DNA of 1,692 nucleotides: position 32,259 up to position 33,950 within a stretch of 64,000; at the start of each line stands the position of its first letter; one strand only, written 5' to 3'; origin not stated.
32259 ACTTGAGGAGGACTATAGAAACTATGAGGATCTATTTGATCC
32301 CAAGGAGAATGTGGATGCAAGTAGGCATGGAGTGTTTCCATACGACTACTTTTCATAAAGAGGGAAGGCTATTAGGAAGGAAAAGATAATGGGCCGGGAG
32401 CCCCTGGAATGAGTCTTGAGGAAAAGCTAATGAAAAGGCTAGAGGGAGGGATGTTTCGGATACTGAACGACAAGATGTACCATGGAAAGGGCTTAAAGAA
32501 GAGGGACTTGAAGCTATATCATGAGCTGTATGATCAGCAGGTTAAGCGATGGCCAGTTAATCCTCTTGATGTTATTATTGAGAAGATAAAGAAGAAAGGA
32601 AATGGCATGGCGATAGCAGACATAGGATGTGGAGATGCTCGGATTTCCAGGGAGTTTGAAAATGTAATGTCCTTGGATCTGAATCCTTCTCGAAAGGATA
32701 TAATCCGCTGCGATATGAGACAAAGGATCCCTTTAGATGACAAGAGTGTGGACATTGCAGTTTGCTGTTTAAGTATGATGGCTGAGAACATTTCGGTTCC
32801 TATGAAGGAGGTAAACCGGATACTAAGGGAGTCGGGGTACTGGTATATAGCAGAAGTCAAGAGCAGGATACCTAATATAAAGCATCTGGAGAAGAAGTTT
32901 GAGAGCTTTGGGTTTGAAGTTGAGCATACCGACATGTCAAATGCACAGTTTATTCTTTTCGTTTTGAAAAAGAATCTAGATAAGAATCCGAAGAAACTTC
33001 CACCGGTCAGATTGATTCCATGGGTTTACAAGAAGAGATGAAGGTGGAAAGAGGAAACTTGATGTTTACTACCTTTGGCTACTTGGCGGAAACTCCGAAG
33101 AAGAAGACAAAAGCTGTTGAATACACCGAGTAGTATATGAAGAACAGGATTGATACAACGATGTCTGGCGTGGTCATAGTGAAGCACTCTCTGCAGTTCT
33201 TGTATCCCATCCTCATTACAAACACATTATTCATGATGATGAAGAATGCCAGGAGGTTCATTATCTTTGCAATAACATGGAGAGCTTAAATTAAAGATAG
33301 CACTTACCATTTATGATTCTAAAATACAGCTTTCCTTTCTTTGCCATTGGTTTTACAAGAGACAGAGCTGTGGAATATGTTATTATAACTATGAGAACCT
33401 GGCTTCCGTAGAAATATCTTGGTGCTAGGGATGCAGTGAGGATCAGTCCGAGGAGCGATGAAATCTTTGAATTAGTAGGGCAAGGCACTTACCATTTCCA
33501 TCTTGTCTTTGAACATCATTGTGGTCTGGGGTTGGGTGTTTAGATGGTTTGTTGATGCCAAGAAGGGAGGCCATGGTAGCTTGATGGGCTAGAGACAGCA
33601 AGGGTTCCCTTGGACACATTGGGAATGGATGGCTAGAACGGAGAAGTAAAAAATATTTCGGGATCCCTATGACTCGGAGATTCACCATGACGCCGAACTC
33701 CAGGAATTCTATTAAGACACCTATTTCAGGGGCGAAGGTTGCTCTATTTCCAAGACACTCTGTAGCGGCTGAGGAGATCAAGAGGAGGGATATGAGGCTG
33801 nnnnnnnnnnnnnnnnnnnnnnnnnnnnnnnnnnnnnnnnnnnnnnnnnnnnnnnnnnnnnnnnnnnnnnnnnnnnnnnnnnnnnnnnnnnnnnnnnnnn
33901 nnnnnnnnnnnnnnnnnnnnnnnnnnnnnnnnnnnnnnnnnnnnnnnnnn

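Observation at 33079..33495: Unannotated three-exon gene for a ~121-aa multi-pass membrane protein with 28-nt and 23-nt introns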

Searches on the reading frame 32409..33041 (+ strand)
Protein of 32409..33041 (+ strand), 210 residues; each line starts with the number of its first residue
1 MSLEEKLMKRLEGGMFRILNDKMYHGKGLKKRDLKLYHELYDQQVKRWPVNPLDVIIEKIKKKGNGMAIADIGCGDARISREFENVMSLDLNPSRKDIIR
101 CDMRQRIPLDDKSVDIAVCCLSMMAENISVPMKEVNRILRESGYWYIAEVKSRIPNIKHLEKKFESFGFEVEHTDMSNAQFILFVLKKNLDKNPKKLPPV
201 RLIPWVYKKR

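Call 4: search_protein_families(library=pfam, proteins=[window:32409-33041:+], max_evalue=10)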
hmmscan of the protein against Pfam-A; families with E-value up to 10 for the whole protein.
window:32409-33041:+ (210 aa): 6 families
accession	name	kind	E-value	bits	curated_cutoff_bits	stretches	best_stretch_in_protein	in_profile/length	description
PF05148.21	Methyltransf_8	-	3.9e-82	275.8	27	1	3-210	2-219/219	Hypothetical methyltransferase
PF08241.18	Methyltransf_11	-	5.1e-07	30.7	21.2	1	71-146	2-94/95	Methyltransferase domain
PF13847.12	Methyltransf_31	-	6.1e-05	23.2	27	1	99-166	59-128/145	Methyltransferase domain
PF13649.12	Methyltransf_25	-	8.6e-05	23.6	27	1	96-143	48-97/97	Methyltransferase domain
PF03141.22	Methyltransf_29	-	0.0002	20.5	23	1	104-150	172-220/506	Putative S-adenosyl-L-methionine-dependent methyltransferase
PF03412.21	Peptidase_C39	-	0.41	10.9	22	1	112-181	9-71/133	Peptidase C39 family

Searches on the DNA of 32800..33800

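Call 69: search_rna_families(source=window, start=32800, end=33800, threshold=evalue, max_evalue=1)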
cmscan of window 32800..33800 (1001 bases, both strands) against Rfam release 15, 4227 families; matches with E-value up to 1: 1.
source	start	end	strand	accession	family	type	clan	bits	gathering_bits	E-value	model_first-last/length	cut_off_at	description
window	33461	33527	-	RF02419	Spd-sr37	Gene; sRNA;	-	22.2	45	0.38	1-67/67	no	Streptococcus sRNA Spd-sr37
